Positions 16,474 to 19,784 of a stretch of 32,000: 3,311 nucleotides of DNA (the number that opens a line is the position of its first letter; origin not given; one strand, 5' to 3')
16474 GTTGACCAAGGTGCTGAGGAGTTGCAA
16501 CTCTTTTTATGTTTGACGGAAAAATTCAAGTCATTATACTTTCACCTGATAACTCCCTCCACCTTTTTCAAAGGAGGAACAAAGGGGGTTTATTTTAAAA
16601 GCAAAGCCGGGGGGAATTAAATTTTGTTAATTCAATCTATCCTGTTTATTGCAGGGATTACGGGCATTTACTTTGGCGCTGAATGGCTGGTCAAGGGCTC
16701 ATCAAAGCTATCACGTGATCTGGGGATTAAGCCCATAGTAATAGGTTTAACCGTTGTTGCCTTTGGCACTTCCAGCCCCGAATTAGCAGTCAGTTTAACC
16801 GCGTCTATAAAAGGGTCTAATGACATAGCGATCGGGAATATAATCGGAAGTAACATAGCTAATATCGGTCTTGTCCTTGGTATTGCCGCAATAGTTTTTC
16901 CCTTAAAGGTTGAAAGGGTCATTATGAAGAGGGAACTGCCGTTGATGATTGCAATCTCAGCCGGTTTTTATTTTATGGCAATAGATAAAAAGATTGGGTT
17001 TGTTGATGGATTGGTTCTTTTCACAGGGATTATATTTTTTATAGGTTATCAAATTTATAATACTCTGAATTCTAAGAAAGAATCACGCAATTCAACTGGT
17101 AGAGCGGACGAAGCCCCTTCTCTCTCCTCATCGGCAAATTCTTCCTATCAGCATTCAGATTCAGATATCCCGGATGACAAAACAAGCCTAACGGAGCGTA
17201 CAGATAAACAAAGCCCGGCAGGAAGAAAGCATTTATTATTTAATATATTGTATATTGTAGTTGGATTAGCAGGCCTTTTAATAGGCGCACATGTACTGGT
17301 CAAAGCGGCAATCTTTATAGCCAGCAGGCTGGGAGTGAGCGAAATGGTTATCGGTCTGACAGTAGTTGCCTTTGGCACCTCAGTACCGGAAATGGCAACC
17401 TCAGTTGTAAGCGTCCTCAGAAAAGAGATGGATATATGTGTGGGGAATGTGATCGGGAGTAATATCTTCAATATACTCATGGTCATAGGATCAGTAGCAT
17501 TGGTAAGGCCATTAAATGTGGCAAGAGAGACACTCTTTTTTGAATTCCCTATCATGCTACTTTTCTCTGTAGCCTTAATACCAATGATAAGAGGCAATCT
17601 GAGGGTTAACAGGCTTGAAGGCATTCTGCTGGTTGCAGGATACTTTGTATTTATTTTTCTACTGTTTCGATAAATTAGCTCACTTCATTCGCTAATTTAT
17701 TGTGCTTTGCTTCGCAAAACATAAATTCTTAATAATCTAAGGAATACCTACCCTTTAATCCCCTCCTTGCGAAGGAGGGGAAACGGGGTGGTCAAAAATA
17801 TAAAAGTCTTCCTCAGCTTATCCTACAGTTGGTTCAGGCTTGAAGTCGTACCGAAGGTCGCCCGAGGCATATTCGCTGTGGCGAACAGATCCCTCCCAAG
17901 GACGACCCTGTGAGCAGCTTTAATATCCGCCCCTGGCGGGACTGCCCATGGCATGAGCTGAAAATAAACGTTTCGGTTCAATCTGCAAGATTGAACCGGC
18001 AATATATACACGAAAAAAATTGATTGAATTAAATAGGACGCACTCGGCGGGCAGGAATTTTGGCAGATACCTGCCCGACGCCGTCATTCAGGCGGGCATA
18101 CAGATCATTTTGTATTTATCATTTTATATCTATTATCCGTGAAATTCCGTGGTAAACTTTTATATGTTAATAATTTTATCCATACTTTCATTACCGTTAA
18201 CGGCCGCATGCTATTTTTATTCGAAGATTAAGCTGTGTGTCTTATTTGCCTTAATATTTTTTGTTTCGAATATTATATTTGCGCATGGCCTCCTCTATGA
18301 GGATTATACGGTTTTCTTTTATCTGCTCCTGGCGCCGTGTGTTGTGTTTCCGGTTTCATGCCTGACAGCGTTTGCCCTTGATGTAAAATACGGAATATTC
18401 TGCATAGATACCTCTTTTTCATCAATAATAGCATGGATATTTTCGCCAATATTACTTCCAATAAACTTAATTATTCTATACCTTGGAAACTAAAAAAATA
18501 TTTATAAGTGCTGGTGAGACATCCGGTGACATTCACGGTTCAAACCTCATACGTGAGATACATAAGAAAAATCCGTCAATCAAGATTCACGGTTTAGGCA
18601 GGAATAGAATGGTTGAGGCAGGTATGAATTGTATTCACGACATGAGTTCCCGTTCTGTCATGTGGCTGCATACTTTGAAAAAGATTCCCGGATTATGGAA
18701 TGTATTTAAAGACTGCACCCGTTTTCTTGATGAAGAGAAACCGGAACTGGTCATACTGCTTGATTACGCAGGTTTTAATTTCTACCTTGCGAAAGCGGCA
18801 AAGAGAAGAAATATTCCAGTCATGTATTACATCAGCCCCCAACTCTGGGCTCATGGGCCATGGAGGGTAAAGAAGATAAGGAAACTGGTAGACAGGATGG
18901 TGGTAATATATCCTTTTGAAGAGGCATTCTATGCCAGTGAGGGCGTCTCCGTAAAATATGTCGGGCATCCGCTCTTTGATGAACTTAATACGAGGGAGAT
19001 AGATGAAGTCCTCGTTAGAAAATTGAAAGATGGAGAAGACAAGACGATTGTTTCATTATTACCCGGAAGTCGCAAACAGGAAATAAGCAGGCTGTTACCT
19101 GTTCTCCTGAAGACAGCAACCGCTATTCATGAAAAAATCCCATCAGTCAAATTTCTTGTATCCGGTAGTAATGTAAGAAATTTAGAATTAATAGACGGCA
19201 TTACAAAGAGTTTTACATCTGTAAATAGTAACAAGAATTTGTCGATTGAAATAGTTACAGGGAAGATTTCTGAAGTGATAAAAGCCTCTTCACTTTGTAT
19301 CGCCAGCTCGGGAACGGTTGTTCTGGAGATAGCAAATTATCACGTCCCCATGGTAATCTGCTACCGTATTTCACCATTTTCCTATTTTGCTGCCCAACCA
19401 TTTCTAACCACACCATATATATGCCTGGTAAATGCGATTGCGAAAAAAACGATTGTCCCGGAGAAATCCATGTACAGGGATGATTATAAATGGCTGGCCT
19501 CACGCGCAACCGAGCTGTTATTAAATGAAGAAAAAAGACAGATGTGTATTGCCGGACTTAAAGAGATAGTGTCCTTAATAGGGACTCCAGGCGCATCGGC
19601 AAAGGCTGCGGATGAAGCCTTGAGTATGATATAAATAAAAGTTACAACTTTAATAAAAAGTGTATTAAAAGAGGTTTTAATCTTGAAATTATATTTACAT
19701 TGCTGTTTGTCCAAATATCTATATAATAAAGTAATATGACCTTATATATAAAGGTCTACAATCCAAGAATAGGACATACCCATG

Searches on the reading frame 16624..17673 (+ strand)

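Call 59: search_protein_families(library=pfam, proteins=[window:16624-17673:+], max_evalue=0.0001)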
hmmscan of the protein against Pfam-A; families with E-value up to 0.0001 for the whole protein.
window:16624-17673:+ (349 aa): 1 family
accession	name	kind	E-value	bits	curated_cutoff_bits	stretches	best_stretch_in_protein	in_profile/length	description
PF01699.29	Na_Ca_ex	-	1.8e-67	226.4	24.9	2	6-144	4-150/151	Sodium/calcium exchanger protein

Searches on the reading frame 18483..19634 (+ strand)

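Call 59: search_protein_families(library=pfam, proteins=[window:18483-19634:+], max_evalue=0.0001)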
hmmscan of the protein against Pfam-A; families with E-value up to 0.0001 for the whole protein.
window:18483-19634:+ (383 aa): 1 family
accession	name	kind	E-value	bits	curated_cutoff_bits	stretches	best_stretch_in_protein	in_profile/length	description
PF02684.21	LpxB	-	1.6e-84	284.4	22.6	1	6-354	1-347/374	Lipid-A-disaccharide synthetase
